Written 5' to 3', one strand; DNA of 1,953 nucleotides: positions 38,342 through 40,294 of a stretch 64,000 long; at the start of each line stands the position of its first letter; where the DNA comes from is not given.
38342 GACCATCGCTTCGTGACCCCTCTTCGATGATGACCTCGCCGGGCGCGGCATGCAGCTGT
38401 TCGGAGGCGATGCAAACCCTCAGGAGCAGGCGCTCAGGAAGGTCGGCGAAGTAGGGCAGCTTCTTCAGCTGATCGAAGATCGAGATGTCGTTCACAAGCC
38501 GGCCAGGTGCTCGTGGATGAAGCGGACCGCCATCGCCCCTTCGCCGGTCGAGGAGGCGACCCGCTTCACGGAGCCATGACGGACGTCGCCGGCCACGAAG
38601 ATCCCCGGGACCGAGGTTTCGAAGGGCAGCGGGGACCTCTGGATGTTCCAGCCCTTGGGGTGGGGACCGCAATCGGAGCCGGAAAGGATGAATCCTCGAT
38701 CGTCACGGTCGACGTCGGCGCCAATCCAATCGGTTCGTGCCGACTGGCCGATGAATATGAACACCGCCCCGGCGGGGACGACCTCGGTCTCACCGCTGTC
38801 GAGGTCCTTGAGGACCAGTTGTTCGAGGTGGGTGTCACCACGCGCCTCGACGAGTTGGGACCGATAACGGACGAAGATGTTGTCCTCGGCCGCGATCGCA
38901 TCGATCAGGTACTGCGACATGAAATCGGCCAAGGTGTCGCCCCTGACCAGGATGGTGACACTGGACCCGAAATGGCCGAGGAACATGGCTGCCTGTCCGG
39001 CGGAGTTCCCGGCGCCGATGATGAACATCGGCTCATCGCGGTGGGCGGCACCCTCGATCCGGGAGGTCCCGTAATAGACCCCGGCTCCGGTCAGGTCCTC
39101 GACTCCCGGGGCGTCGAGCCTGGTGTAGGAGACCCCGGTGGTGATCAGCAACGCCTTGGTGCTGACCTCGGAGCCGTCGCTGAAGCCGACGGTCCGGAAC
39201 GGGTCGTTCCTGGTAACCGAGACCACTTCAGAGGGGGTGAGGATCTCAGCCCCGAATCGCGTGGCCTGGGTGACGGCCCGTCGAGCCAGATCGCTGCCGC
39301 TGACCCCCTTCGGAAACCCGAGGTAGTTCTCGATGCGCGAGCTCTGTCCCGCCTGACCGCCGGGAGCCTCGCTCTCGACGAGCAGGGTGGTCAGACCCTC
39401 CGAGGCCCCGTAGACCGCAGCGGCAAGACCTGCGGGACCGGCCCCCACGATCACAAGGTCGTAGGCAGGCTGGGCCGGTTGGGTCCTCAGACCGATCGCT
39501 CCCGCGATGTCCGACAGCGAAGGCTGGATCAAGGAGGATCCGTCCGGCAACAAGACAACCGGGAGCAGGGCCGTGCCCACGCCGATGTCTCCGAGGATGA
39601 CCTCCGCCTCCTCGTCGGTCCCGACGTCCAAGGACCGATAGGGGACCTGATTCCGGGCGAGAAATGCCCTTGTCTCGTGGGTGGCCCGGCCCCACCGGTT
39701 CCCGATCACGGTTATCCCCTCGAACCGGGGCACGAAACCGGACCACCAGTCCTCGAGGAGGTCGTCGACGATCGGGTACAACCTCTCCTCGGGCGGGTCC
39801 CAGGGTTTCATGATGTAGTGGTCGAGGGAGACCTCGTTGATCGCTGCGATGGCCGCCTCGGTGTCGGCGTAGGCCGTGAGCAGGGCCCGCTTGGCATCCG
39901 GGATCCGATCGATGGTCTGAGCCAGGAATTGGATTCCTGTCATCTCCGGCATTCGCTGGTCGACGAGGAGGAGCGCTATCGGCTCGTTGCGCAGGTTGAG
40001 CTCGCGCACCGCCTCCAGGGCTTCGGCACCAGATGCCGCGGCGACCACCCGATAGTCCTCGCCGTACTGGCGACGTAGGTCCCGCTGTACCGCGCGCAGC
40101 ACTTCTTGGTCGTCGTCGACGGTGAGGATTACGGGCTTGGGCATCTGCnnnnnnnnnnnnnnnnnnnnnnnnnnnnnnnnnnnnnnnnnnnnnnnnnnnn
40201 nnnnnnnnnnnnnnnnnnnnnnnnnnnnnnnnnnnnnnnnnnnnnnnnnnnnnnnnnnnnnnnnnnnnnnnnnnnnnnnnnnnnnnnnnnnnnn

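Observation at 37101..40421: Signalling operon: UBP zinc finger, a receiver fused to a cysteine-less Grx/TrxR-like flavoprotein, and a cNMP-binding histidine kinase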

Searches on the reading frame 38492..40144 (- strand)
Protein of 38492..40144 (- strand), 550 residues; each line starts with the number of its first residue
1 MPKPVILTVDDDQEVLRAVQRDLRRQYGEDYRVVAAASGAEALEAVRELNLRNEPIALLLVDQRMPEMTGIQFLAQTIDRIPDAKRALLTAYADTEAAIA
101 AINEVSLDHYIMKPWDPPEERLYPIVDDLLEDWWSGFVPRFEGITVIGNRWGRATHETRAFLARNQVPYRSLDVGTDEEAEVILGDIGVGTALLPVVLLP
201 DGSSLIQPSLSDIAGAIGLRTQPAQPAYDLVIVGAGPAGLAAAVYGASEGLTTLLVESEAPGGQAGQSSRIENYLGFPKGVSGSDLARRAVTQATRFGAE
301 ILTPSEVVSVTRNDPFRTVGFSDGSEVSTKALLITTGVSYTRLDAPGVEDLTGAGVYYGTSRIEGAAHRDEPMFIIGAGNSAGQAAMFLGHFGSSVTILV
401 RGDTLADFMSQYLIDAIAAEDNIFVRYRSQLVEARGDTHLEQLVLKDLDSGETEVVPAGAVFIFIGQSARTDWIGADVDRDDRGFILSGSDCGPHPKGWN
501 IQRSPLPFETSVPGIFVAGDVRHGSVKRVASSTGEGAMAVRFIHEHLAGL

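Call 3: search_protein_families(library=pfam, proteins=[window:38492-40144:-], max_evalue=0.01)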
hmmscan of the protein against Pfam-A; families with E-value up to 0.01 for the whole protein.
window:38492-40144:- (550 aa): 12 families
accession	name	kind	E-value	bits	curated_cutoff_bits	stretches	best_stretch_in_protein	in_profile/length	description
PF07992.20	Pyr_redox_2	-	1.3e-33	117.1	26.1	1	228-536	1-291/291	Pyridine nucleotide-disulphide oxidoreductase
PF00072.30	Response_reg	-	1.2e-15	58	30.2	1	6-119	1-105/111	Response regulator receiver domain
PF13738.12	Pyr_redox_3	-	5.4e-14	52.6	30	1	286-414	83-208/305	Pyridine nucleotide-disulphide oxidoreductase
PF00070.33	Pyr_redox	-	2.6e-09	37.9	22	1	373-446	2-80/82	Pyridine nucleotide-disulphide oxidoreductase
PF12831.13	FAD_oxidored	-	2.9e-06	27.3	27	1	229-265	1-38/416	FAD dependent oxidoreductase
PF00890.30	FAD_binding_2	-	4.2e-06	26.6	20.4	1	229-266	1-39/414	FAD binding domain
PF03486.20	HI0933_like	-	1.2e-05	25.3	50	1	229-260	2-33/244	HI0933-like protein Rossmann domain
PF01266.30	DAO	-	4.8e-05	23.5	27.9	1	229-270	1-44/353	FAD dependent oxidoreductase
PF01946.23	Thi4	-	5.5e-05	22.9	26.2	1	228-265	18-57/235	Thi4 family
PF13450.12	NAD_binding_8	-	0.00026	21.6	21.9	1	232-268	1-38/68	NAD(P)-binding Rossmann-like domain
PF01494.25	FAD_binding_3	-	0.00069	19.4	22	1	229-267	3-41/349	FAD binding domain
PF01134.28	GIDA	-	0.006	16.1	22.1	0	229-257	1-29/391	Glucose inhibited division protein A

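Call 4: search_protein_families(library=ncbifam, proteins=[window:38492-40144:-], max_evalue=0.01)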
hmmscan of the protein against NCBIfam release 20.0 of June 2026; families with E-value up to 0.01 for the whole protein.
window:38492-40144:- (550 aa): 127 families (the best 25 are shown)
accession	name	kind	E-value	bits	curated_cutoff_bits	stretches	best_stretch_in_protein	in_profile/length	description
TIGR01292.1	TRX_reduct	equivalog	3.9e-62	209.7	343.45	1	228-545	1-298/300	thioredoxin-disulfide reductase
TIGR03143.1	AhpF_homolog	hypoth_equivalog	6.2e-48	163.7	687.65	1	227-542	4-303/555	putative alkyl hydroperoxide reductase F subunit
TIGR03140.1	AhpF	equivalog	5.5e-42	144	502.9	1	224-540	209-505/515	alkyl hydroperoxide reductase subunit F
NF053512.1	nitric_RR_NosR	exception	1.2e-32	113.5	400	1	6-130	1-115/422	response regulator c-di-GMP phosphodiesterase, NosR family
NF007614.0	PRK10262.1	equivalog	4.4e-32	111.5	644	1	229-548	8-315/321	thioredoxin-disulfide reductase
TIGR04018.1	Bthiol_YpdA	hypoth_equivalog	1.1e-15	57.2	339.9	2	300-525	86-292/316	YpdA family putative bacillithiol disulfide reductase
TIGR01350.1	lipoamide_DH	equivalog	6.2e-14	51.5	408.8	2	228-264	2-38/461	dihydrolipoyl dehydrogenase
NF008469.0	PRK11361.1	equivalog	2.3e-13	49.7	714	1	5-121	6-113/461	acetoacetate metabolism transcriptional regulator AtoC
TIGR02053.1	MerA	equivalog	9.3e-12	44.7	454.45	1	318-534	118-321/465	mercury(II) reductase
NF011695.0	PRK15115.1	equivalog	5.5e-10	38.6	763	1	6-132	9-124/445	two-component system response regulator GlrR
NF007689.0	PRK10365.1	equivalog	8.2e-10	38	760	1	6-116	8-109/441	sigma-54-dependent response regulator transcription factor ZraR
NF003585.0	PRK05249.1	equivalog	1.8e-09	36.7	465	1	225-265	4-45/464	Si-specific NAD(P)(+) transhydrogenase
NF046020.1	HisKinCckABruc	equivalog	3.1e-09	35.3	1000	1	5-102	751-842/868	cell cycle histidine kinase CckA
NF004991.0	PRK06370.1-3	subfamily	4.6e-09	35.4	620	1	225-265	33-73/509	FAD-containing oxidoreductase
TIGR01818.1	ntrC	equivalog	2.4e-08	33.2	558.6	1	6-116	1-102/463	nitrogen regulation protein NR(I)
TIGR02200.1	GlrX_actino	hypoth_equivalog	6.2e-07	29.8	89.5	1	144-216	2-74/77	mycoredoxin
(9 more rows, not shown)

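Call 6: search_solved_structures(query=window:38492-40144:-, show_alignments=3, max_evalue=0.00001)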
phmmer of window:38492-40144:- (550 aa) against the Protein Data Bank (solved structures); distinct sequences matched with E-value up to 0.00001: 79 (the best 60 are shown).
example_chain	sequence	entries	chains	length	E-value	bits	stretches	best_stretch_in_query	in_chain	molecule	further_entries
7jyp_A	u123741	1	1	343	2.1e-41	145.3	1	222-541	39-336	Thioredoxin reductase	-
7aaw_A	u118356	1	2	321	4e-41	144.4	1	225-544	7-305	Thioredoxin reductase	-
4gcm_A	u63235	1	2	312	1.9e-40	142.1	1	227-547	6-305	Thioredoxin reductase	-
5mh4_A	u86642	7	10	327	6e-40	140.5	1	222-544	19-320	Thioredoxin reductase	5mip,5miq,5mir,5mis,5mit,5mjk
2q7v_A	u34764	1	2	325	8.5e-39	136.7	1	221-549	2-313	Thioredoxin reductase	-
2a87_A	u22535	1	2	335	2e-38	135.5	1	224-546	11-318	Thioredoxin reductase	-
3itj_A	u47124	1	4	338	2.6e-38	135.1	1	229-548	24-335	Thioredoxin reductase 1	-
3d8x_A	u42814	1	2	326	3.3e-38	134.8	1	230-548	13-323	Thioredoxin reductase 1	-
4zn0_A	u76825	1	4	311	3.4e-38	134.7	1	227-547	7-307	Thioredoxin reductase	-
5uwy_A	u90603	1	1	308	4.5e-38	134.3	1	227-547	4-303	Thioredoxin reductase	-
9xub_A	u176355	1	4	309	2.2e-37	132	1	229-546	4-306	Thioredoxin reductase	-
5uth_A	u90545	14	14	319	1.1e-36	129.8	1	224-536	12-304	Thioredoxin reductase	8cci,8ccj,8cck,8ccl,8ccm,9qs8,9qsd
6bpy_A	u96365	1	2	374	2.6e-35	125.2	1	230-540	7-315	Thioredoxin reductase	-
7ytv_A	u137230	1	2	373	2.7e-35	125.2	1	230-540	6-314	Thioredoxin reductase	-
5w4c_A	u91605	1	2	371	4.7e-35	124.4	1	230-540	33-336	Thioredoxin reductase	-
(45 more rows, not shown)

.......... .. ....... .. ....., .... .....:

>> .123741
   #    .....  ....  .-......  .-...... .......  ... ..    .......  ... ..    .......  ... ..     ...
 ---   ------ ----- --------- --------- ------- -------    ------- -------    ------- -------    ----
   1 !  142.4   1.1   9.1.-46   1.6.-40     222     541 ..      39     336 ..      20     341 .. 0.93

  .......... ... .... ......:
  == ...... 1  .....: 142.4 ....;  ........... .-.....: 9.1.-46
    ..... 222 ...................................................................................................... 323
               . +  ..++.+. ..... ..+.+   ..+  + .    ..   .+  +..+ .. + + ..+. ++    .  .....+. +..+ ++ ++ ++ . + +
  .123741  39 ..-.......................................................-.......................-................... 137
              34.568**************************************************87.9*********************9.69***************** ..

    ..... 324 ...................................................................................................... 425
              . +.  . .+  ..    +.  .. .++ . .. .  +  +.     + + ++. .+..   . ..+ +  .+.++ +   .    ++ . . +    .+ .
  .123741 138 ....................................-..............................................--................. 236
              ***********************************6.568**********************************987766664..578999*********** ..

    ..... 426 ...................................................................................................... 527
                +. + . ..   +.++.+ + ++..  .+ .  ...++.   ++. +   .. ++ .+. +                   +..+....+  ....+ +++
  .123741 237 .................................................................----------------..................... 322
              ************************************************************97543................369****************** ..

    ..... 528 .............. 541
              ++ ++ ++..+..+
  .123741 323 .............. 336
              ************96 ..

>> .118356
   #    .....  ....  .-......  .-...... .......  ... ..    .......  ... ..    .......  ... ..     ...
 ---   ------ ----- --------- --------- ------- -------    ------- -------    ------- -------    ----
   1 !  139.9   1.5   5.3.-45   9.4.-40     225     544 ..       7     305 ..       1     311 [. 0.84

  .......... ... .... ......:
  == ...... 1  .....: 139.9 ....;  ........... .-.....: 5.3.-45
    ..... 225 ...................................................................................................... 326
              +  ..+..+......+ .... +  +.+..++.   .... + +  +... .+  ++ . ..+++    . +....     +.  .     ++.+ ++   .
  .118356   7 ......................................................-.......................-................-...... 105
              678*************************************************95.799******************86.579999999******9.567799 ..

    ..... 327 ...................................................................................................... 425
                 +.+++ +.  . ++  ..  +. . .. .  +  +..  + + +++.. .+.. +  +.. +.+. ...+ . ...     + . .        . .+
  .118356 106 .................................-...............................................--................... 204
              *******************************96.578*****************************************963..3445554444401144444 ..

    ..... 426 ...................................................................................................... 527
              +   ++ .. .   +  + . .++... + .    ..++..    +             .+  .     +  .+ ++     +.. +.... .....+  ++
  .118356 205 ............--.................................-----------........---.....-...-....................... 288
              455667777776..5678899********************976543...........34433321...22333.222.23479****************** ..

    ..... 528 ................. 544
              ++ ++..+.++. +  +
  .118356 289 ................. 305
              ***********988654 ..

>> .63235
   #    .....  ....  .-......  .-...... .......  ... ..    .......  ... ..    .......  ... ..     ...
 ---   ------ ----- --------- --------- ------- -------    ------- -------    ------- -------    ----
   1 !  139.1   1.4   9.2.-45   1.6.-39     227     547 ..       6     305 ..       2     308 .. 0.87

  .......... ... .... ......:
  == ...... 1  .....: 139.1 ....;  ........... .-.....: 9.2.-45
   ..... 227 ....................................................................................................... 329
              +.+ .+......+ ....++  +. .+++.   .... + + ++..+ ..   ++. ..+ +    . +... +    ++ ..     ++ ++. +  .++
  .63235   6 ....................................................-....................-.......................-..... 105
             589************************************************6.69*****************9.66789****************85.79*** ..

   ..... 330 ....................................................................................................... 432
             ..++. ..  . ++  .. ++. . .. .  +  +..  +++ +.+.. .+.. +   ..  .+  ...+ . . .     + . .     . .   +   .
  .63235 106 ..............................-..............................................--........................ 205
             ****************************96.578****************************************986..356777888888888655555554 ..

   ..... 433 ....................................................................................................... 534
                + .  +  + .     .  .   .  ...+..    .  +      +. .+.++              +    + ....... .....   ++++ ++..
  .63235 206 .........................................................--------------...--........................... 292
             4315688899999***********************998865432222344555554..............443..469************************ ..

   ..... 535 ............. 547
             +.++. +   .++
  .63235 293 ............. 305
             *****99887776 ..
